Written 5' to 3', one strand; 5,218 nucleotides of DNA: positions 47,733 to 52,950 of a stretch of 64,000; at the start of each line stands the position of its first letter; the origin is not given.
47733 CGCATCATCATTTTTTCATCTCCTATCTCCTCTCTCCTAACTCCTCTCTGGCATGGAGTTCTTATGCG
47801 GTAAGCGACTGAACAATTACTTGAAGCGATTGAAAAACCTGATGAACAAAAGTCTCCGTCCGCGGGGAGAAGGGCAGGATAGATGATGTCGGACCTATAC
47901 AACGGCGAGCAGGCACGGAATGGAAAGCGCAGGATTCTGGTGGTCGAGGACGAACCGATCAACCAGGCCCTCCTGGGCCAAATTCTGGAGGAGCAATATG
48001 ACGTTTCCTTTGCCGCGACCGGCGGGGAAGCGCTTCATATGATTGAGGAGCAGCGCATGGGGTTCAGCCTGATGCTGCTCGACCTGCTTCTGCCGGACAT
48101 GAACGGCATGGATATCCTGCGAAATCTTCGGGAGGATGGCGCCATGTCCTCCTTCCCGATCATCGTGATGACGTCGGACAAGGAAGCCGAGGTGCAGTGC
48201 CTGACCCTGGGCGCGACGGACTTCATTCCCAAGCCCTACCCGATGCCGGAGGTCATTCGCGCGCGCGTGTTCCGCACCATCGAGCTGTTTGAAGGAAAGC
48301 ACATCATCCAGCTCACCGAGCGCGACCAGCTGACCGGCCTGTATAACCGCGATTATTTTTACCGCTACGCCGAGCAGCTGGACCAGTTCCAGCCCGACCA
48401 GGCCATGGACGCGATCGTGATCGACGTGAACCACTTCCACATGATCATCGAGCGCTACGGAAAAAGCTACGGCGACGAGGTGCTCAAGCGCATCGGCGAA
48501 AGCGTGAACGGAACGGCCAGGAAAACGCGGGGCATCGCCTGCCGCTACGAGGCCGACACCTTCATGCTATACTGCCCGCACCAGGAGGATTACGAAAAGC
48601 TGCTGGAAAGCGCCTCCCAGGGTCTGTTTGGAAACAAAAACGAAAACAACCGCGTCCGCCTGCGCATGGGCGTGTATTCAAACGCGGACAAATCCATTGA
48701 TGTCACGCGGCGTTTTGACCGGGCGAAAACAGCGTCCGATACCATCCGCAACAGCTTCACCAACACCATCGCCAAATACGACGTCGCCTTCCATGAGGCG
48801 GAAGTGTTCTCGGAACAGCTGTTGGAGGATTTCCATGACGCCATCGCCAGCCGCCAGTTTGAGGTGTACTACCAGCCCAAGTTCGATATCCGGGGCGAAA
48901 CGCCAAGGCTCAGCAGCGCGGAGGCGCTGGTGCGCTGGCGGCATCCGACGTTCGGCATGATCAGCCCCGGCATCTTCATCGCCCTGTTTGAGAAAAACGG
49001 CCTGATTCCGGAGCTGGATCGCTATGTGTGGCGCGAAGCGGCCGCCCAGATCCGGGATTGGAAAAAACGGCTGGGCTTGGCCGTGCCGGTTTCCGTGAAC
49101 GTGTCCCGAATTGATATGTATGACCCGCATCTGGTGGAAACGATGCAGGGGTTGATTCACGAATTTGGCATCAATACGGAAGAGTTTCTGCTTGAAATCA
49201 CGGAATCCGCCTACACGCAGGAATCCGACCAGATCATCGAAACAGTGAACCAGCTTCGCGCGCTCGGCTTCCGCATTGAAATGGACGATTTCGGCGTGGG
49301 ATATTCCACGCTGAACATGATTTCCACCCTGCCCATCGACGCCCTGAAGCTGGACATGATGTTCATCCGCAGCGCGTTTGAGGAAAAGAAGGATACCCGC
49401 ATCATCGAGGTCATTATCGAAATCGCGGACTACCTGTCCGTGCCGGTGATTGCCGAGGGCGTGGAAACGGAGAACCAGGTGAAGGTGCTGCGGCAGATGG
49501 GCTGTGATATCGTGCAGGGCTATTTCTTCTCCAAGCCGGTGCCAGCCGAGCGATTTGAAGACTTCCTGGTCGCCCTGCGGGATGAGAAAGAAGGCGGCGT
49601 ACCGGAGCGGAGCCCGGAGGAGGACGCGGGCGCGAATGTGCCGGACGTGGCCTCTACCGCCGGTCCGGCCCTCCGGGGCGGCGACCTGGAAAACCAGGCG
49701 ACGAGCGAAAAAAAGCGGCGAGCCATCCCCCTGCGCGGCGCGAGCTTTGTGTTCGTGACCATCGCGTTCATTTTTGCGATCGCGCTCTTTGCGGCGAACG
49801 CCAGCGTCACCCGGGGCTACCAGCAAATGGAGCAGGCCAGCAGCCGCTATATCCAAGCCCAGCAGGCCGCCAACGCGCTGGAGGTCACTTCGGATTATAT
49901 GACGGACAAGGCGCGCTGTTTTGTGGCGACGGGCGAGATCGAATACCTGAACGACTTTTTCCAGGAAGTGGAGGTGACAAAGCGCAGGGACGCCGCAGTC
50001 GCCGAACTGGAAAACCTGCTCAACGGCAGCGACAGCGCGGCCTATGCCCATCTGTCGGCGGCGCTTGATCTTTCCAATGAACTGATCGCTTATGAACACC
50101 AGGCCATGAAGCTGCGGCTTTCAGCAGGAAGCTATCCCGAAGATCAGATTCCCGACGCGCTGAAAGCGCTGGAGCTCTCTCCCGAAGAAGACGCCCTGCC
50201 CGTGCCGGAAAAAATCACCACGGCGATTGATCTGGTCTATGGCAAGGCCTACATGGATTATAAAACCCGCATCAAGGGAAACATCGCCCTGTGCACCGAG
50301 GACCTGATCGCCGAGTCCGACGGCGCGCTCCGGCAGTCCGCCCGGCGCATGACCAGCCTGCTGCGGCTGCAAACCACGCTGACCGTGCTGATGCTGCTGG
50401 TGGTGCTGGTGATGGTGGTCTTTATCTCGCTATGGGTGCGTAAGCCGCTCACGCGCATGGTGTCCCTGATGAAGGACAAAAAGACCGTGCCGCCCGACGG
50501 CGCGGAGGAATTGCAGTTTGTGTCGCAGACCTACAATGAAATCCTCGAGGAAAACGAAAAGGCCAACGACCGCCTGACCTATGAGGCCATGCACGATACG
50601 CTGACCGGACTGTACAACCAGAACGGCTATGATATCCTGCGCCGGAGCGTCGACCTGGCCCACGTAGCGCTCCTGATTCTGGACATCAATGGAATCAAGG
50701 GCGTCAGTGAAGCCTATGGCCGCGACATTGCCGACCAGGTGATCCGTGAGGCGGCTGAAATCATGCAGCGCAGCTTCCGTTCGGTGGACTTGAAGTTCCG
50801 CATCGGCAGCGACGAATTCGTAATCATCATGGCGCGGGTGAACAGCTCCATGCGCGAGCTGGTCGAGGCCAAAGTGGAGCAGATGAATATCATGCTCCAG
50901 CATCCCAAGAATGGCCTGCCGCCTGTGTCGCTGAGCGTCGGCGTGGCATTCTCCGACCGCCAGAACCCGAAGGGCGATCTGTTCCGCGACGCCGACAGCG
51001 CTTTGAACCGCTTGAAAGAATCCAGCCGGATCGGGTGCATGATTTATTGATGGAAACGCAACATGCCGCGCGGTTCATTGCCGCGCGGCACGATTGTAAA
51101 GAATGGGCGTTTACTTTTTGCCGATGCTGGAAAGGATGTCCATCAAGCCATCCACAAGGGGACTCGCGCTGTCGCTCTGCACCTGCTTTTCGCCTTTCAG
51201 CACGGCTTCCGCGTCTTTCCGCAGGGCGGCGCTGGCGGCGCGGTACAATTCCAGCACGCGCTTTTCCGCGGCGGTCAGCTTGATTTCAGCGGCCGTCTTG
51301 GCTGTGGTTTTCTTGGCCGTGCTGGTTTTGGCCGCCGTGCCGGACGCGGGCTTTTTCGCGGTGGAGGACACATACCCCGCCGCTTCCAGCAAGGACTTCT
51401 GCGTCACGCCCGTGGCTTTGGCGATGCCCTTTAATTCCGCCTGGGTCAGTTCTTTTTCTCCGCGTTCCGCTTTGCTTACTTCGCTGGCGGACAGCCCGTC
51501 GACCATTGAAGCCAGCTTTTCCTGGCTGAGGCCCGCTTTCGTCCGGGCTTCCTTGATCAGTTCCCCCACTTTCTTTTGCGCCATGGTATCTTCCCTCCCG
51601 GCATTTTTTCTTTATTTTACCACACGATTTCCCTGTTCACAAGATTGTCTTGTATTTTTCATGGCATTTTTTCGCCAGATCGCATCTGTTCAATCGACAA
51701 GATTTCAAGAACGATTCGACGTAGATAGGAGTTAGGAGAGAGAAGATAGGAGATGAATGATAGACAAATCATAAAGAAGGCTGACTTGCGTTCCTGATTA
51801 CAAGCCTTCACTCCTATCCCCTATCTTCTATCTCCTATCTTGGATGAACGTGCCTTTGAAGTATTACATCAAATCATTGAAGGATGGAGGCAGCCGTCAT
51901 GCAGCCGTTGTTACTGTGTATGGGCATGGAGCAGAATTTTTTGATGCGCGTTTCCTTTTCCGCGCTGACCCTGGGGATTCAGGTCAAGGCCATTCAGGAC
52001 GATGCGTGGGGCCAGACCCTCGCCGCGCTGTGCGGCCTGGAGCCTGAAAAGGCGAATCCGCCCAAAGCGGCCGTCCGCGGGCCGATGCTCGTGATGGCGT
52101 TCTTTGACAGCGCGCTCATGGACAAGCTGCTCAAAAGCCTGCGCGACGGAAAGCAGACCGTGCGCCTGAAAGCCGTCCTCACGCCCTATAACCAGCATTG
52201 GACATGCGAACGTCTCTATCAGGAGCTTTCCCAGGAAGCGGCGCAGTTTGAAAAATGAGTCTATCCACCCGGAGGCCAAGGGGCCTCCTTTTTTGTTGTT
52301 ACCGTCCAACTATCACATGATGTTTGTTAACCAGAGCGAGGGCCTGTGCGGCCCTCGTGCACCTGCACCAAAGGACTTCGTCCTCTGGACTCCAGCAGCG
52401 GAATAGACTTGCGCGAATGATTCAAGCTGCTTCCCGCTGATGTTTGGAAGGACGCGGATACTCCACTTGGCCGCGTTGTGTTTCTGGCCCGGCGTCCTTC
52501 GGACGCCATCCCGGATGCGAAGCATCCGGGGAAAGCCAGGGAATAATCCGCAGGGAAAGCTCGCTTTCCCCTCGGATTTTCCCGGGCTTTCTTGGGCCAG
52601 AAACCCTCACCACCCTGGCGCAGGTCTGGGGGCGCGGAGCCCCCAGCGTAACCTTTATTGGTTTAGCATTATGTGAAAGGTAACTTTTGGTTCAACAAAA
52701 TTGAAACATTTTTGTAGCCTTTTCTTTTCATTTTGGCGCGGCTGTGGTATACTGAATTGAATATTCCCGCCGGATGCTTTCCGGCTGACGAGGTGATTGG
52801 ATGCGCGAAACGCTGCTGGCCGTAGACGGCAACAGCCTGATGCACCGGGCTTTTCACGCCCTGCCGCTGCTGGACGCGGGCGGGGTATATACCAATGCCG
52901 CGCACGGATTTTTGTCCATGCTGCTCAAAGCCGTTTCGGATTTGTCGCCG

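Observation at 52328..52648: Copy B of the structured element, free-standing upstream of polA; context slightly favours the minus strand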

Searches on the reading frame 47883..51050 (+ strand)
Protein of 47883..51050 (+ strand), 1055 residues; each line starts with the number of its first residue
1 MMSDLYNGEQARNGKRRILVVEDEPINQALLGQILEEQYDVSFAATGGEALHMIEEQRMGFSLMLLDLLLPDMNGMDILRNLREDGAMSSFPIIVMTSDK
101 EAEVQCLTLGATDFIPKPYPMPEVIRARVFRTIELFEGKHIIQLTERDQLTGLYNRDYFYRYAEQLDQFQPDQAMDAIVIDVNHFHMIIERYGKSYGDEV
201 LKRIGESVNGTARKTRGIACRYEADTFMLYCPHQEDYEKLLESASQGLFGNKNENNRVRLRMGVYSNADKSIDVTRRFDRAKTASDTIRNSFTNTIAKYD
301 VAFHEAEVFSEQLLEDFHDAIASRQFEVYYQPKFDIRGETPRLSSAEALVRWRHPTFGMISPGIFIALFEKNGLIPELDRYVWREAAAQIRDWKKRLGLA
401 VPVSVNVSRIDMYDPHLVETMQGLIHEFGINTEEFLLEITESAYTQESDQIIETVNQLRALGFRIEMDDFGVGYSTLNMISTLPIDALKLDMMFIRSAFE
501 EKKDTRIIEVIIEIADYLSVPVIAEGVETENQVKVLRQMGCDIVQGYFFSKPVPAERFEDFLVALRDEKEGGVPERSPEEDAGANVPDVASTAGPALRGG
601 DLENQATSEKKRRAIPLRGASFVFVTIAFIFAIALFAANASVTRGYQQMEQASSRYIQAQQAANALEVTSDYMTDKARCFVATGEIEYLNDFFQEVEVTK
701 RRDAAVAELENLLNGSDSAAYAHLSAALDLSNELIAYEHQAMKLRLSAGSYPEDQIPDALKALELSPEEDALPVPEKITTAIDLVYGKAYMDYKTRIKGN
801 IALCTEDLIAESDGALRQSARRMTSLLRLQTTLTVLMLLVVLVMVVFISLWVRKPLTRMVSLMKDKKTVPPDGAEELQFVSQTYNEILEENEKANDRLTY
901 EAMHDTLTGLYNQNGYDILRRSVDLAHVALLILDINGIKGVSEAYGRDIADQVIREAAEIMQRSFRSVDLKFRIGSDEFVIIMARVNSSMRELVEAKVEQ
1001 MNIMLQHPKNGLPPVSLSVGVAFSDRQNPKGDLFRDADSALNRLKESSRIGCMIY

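Call 29: search_protein_families(library=pfam, proteins=[window:47883-51050:+])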
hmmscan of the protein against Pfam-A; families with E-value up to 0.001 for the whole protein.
window:47883-51050:+ (1055 aa): 3 families
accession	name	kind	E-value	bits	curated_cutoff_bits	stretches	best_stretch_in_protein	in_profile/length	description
PF00563.25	EAL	-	8.5e-65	218.8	31.3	1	316-552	3-236/236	EAL domain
PF00990.26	GGDEF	-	2.9e-45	154.4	23.8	2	902-1049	1-159/161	Diguanylate cyclase, GGDEF domain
PF00072.30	Response_reg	-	8.4e-23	81.1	30.2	1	18-125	1-107/111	Response regulator receiver domain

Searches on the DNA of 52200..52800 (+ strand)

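Call 6: search_rna_families(source=window, start=52200, end=52800, threshold=evalue, max_evalue=10, show_alignments=3)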
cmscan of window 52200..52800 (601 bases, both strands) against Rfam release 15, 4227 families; matches with E-value up to 10: 10.
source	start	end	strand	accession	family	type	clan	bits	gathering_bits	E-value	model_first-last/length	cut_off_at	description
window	52530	52592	+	RF03873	mir-3192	Gene; miRNA;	-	27.7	80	0.0023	1-77/77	no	mir-3192 microRNA precursor family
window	52527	52597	+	RF04255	MIR8001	Gene; miRNA;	-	19.7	90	0.5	1-67/67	no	MIR8001 microRNA precursor family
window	52525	52595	-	RF04255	MIR8001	Gene; miRNA;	-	18.4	90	1.1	1-67/67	no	MIR8001 microRNA precursor family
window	52532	52589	-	RF00802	mir-207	Gene; miRNA;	-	17.7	88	1.7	1-78/78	no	mir-207 microRNA precursor family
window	52536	52659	+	RF02354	BjrC80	Gene; sRNA;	-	17.1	80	0.63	1-162/162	no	Bradyrhizobiaceae sRNA BjrC80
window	52544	52579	-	RF03880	mir-1684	Gene; miRNA;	-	15.4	60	4.6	1-87/87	no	mir-1684 microRNA precursor family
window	52553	52596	+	RF02126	GHRLOS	Gene; lncRNA;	-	13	48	1.2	1-70/70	no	Ghrelin opposite strand RNA conserved region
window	52511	52723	-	RF00628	RgsA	Gene; sRNA;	-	12.5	88.4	1.1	1-194/194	no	RgsA sRNA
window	52579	52646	+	RF02784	SorX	Gene; sRNA;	-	12.3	46.6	5.2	1-73/73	no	Singlet oxygen resistance RNA X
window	52505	52597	+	RF01681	P4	Gene; sRNA;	-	11.8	37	1.4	66-201/215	no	Pseudomonas sRNA P4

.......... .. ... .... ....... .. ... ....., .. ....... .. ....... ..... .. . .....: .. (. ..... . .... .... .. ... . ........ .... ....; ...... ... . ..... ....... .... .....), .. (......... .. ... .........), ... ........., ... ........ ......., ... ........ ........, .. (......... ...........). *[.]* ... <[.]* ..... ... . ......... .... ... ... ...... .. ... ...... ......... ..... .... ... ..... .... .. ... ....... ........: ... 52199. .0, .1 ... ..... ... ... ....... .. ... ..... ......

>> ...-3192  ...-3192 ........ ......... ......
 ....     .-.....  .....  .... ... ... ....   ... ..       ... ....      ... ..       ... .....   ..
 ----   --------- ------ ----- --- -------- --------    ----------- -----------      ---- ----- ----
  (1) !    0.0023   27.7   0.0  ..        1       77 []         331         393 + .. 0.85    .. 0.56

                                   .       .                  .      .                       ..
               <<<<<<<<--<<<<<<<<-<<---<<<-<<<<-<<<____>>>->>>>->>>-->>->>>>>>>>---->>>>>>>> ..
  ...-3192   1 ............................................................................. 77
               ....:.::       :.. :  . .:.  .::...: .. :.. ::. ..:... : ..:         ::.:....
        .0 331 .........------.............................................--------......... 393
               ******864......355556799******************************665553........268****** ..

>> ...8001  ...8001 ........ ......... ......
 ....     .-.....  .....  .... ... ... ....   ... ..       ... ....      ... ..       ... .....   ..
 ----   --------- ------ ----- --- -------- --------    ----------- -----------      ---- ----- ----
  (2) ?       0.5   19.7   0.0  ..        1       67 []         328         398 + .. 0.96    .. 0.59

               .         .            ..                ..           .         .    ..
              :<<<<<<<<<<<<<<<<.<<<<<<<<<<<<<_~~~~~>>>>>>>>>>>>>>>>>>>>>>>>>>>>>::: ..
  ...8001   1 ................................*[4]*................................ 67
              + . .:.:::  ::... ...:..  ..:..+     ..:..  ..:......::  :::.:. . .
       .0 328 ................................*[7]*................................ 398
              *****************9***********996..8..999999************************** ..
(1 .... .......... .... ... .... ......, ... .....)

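Call 15: search_dna_similar(query=window:52328-52660:+, collection=phages, mode=distant, max_evalue=0.01)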
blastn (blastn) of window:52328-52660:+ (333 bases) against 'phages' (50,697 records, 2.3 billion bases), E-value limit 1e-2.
No match.

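Call 16: search_dna_similar(query=window:52328-52660:+, collection=plasmids, mode=distant, max_evalue=0.01)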
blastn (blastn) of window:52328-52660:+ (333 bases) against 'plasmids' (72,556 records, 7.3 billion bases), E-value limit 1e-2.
No match.
